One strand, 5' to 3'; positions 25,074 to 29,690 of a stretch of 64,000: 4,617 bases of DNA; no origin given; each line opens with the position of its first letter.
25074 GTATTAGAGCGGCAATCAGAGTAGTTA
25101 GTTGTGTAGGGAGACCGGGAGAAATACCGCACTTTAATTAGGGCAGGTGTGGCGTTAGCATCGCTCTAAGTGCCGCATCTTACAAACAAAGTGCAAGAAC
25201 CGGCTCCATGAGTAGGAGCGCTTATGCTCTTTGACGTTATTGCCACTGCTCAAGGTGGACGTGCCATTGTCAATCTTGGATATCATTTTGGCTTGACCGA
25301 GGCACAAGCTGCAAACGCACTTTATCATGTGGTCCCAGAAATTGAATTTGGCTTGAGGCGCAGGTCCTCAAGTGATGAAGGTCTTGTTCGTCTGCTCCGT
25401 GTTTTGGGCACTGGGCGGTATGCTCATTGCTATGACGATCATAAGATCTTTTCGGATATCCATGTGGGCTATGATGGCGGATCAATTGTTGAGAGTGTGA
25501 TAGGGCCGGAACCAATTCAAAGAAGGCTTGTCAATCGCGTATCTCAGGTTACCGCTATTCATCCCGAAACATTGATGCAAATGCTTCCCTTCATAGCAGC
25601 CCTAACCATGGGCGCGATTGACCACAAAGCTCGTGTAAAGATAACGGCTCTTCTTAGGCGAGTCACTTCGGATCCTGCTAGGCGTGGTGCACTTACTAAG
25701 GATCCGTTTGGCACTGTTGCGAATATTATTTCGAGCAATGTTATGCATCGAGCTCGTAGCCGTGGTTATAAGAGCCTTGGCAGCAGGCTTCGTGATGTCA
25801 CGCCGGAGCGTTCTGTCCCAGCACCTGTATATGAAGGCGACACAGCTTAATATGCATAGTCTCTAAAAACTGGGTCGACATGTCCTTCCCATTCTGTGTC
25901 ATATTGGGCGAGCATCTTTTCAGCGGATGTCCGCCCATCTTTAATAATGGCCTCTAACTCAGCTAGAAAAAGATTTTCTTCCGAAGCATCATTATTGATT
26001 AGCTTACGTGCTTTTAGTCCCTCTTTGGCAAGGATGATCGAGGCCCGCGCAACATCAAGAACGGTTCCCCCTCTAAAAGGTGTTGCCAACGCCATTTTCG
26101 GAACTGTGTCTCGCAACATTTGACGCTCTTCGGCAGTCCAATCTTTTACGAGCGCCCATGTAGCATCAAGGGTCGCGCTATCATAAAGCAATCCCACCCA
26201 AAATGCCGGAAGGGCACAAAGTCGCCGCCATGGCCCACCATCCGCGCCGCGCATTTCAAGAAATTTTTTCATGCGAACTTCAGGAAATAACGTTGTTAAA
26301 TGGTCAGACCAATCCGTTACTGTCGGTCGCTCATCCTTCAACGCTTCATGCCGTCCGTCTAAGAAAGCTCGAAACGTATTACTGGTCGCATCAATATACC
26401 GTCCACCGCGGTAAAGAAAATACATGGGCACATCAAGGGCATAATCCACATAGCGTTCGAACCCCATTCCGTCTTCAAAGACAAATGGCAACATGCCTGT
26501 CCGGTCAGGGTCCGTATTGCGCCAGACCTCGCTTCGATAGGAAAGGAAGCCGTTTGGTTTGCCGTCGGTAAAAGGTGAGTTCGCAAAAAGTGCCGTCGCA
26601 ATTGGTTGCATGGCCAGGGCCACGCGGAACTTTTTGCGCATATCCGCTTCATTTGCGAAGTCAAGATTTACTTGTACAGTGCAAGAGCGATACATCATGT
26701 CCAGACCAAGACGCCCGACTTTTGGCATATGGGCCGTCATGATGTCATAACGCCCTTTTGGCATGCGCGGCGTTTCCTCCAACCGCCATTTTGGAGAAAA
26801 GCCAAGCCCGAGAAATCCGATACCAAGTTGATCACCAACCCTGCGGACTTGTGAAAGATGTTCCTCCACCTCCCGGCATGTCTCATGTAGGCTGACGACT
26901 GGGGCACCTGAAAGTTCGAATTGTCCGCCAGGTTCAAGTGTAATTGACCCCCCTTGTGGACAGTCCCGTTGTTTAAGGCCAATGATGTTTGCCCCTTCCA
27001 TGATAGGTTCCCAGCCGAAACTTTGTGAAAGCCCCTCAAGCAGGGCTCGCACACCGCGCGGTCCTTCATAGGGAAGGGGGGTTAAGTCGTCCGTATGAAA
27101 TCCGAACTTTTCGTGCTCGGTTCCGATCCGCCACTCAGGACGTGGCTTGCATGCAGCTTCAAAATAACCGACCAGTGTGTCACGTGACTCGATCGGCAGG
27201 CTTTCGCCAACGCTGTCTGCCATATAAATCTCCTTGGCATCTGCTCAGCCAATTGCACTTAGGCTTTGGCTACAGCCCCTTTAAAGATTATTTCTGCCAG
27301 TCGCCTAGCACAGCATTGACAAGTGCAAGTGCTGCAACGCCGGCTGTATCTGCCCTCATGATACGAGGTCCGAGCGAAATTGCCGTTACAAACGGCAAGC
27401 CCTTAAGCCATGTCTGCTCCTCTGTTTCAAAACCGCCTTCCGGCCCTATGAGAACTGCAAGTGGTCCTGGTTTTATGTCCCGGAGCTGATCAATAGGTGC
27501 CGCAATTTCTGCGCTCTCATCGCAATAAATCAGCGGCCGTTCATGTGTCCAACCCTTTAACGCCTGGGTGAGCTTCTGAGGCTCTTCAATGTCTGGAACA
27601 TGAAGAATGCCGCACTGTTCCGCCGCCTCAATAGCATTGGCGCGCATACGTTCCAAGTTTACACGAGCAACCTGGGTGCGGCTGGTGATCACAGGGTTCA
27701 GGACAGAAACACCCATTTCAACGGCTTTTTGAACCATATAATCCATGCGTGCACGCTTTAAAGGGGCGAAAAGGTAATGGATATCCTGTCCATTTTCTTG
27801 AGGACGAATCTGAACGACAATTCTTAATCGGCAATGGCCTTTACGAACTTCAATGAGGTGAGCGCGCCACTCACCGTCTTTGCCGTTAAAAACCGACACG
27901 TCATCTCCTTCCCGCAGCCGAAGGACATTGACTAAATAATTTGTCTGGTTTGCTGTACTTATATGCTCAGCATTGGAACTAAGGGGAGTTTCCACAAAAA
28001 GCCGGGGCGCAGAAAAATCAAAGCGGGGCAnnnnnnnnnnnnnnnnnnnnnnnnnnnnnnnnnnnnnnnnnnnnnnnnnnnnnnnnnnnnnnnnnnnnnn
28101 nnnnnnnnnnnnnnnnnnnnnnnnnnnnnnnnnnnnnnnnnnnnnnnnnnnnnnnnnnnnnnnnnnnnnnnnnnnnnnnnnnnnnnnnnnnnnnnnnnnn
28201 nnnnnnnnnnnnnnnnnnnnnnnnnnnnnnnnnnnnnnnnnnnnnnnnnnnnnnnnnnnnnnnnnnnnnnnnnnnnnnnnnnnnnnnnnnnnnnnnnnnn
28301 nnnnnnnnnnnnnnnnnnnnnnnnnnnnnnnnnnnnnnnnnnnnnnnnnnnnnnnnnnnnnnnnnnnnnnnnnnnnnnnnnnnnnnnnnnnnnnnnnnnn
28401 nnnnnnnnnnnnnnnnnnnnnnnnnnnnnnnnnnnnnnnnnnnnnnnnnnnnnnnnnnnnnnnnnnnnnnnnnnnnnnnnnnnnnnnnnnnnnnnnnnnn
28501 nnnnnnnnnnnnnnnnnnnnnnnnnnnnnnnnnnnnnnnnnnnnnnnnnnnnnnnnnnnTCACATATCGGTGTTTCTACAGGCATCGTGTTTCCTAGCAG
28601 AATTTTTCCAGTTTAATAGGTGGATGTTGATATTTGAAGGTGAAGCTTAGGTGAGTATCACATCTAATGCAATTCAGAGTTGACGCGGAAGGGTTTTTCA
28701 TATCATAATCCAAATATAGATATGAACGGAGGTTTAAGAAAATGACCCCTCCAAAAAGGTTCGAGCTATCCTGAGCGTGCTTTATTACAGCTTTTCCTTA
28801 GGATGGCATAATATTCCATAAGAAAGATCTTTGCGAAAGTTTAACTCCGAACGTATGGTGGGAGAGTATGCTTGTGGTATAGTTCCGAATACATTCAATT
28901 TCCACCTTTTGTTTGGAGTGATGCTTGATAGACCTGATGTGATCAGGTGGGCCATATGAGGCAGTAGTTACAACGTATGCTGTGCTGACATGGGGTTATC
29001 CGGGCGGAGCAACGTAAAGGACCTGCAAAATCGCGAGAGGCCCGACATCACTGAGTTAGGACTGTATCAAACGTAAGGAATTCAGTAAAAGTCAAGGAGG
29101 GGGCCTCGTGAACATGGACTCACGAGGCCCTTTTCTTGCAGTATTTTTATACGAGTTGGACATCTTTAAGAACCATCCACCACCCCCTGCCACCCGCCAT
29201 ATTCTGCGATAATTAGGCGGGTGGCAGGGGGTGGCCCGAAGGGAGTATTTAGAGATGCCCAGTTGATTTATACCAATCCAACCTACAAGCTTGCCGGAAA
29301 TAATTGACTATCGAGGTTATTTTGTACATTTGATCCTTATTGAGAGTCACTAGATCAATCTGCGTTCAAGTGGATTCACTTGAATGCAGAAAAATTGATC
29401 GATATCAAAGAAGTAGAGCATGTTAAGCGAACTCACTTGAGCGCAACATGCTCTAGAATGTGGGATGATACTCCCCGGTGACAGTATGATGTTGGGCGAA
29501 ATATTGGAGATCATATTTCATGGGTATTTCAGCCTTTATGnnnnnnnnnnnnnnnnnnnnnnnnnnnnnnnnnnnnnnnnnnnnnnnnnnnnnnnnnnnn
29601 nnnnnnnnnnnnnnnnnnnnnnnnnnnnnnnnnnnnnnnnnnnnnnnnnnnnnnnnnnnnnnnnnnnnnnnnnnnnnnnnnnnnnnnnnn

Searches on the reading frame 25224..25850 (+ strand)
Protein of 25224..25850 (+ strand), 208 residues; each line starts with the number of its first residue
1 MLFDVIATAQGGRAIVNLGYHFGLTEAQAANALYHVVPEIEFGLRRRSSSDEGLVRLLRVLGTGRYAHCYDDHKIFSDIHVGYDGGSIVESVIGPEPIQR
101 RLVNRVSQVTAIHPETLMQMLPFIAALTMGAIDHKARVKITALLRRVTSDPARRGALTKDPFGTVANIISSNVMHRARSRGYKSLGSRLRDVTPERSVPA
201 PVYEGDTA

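Call 36: search_protein_families(library=pfam, proteins=[window:25224-25850:+], max_evalue=0.00001)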
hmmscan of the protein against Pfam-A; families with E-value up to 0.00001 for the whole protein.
window:25224-25850:+ (208 aa): 1 family
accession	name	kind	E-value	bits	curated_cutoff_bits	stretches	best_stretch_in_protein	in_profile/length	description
PF06078.17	DUF937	-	4.2e-11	43.9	25.4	1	5-133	2-133/135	Bacterial protein of unknown function (DUF937)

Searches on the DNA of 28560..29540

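Call 56: search_rna_families(source=window, start=28560, end=29540, threshold=evalue, max_evalue=1)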
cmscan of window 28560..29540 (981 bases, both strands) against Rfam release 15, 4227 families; matches with E-value up to 1: 9.
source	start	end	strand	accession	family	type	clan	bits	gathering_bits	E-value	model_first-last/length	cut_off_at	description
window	29180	29234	+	RF04096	mir-4433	Gene; miRNA;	-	28.7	77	0.0025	16-68/83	no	mir-4433 microRNA precursor family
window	29179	29235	-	RF04096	mir-4433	Gene; miRNA;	-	28.3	77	0.0031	1-83/83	no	mir-4433 microRNA precursor family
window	29179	29235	-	RF04132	mir-4436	Gene; miRNA;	-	27.9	74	0.0018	1-85/85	no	mir-4436 microRNA precursor family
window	29164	29248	-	RF00646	mir-204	Gene; miRNA;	-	27.4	48.4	0.00025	1-89/89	no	mir-204 microRNA precursor family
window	29181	29289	+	RF01089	PK-repBA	Cis-reg;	-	27.4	45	0.00095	1-124/124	no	Pseudoknot of the regulatory region of the repBA gene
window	29181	29232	-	RF01089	PK-repBA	Cis-reg;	-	27.1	45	0.0012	2-55/124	no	Pseudoknot of the regulatory region of the repBA gene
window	29166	29250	+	RF00646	mir-204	Gene; miRNA;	-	25.4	48.4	0.001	1-89/89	no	mir-204 microRNA precursor family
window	29172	29241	-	RF01015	mir-885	Gene; miRNA;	-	23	66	0.042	1-74/74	no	mir-885 microRNA precursor family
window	29463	29488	-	RF00080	Manganese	Cis-reg; riboswitch;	-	12.9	45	0.41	1-177/177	no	Manganese Mn2+ riboswitch aptamer (yybP-ykoY)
